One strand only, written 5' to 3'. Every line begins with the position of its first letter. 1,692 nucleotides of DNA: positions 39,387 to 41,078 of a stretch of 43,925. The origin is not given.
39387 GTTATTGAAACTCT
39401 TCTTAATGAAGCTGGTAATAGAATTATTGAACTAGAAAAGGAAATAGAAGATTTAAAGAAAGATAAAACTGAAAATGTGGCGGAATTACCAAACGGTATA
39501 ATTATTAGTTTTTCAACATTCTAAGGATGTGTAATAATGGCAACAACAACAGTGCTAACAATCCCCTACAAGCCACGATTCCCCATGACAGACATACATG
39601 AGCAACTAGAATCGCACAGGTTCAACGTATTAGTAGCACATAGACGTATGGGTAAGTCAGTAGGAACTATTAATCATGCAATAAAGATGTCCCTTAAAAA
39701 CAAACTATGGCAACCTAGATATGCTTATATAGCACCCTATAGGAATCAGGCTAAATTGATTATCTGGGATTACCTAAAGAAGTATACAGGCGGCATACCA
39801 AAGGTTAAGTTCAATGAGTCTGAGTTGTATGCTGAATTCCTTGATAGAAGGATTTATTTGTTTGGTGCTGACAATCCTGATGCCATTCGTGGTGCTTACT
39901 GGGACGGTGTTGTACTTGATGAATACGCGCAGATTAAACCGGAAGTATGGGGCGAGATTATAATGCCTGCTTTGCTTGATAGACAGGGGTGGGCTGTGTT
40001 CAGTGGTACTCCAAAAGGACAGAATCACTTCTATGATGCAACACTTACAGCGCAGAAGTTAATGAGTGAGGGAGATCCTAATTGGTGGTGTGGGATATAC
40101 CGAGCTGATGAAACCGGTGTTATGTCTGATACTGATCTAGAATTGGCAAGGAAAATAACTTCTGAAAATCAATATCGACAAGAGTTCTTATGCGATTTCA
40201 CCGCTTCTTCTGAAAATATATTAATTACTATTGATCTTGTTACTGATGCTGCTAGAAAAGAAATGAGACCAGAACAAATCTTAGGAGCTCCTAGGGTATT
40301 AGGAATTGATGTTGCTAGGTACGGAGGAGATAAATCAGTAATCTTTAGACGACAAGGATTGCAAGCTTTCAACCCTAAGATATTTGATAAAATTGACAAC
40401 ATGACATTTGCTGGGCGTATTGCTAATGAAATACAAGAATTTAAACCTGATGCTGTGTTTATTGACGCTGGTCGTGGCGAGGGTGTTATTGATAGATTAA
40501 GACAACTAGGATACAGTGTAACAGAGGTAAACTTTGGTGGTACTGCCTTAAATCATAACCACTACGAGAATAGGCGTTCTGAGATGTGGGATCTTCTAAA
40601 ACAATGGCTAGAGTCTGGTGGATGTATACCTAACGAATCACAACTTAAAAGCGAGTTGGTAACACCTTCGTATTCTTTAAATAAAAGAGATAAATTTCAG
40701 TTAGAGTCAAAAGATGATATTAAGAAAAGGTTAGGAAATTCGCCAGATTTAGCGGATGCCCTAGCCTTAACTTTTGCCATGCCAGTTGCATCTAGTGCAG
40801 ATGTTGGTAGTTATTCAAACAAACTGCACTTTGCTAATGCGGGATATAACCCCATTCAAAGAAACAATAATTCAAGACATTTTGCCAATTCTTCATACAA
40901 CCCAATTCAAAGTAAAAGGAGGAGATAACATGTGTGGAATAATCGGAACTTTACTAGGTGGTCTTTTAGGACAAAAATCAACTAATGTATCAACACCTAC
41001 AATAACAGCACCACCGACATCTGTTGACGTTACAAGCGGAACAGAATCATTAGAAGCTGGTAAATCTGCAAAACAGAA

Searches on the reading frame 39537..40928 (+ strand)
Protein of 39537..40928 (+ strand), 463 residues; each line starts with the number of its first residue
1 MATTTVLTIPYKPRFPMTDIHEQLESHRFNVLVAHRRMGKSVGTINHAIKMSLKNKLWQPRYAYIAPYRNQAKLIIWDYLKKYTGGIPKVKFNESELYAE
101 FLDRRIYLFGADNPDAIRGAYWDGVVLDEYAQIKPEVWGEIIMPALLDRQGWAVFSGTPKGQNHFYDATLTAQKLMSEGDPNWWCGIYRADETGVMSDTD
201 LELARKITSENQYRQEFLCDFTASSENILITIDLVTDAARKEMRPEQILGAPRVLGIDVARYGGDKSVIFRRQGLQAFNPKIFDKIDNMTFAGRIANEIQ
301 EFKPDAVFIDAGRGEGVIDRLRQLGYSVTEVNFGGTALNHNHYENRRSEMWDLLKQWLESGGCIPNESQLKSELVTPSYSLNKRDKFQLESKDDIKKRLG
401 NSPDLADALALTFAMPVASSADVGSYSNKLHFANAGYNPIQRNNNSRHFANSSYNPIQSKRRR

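Call 36: search_protein_families(library=phrogs, proteins=[window:39537-40928:+], max_evalue=0.00001)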
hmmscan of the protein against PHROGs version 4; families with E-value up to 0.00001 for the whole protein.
window:39537-40928:+ (463 aa): 2 families
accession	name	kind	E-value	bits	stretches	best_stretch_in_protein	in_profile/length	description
phrog_2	-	head and packaging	7e-50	171.6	1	11-419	264-598/807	terminase large subunit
phrog_7579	-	head and packaging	8.8e-13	49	1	20-230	10-222/239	terminase large subunit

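Call 72: search_dna_similar(query=window:39537-40928:+, collection=phages, mode=protein, max_rows=10)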
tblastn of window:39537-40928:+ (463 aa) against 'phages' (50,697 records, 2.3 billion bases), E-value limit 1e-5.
Records with a match: 1345; places in all: 1350; records where one place covers at least 80% of the query: 11.
Best place of each record, by identity: <60% 1345.
By first word of the organism name: Salmonella 281; Vibrio 191; Salinibacter 184; Escherichia 145; Mycobacterium 51; Gordonia 45; Pseudomonas 39; Microbacterium 36; Pelagibacter 28; Arthrobacter 27; and 70 more.
By host as written in the record: - 191; Salinibacter ruber M8 184; Escherichia coli 46; Salmonella enterica subsp. enterica serovar Enteritidis PT1 37; Vibrio harveyi BAA-1116 36; Mycobacterium smegmatis mc2 155 33; Salmonella enterica 25; Microbacterium foliorum NRRL B-24224 25; and 298 more.
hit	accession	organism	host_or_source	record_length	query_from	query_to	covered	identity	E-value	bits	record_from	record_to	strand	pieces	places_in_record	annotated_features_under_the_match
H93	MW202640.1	Caudoviricetes sp.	Manatee Spring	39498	7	417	89%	47.4%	3e-109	360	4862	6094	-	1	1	large subunit terminase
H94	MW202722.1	Caudoviricetes sp.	Manatee Spring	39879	1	417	90%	44.6%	2e-102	341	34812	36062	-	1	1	large subunit terminase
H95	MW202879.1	Caudoviricetes sp.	Manatee Spring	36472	61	443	83%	29.7%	1e-34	143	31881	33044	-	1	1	terminase large subunit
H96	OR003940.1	Phage DSL-LC05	Gammaproteobacteria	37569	43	418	81%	30.2%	4e-36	148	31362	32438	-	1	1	terminase large subunit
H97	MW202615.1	Caudoviricetes sp.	Manatee Spring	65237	4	420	90%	27.1%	1e-14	82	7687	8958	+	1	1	large subunit terminase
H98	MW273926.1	Pelagibacter phage HTVC204P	Candidatus Pelagibacter sp. FZCC0015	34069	2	279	60%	40.4%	2e-52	196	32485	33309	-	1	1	terminase large subunit | hypothetical protein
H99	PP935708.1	Campylobacter phage vB_CJ12660_3PH123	Campylobacter jejuni NCTC 12660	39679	28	413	83%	28.9%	1e-28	125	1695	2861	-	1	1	putative terminase B protein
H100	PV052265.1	Campylobacter phage CC12667_12684_ph15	Campylobacter coli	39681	28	413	83%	28.9%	1e-28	125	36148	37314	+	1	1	terminase large subunit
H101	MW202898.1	Caudoviricetes sp.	Manatee Spring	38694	108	418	67%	35.6%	4e-38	154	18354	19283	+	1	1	terminase large subunit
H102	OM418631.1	Pseudomonas phage UFJF_PfDIW6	Pseudomonas fluorescens UFV 041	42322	113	420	67%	35.6%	6e-34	141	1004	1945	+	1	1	terminase large subunit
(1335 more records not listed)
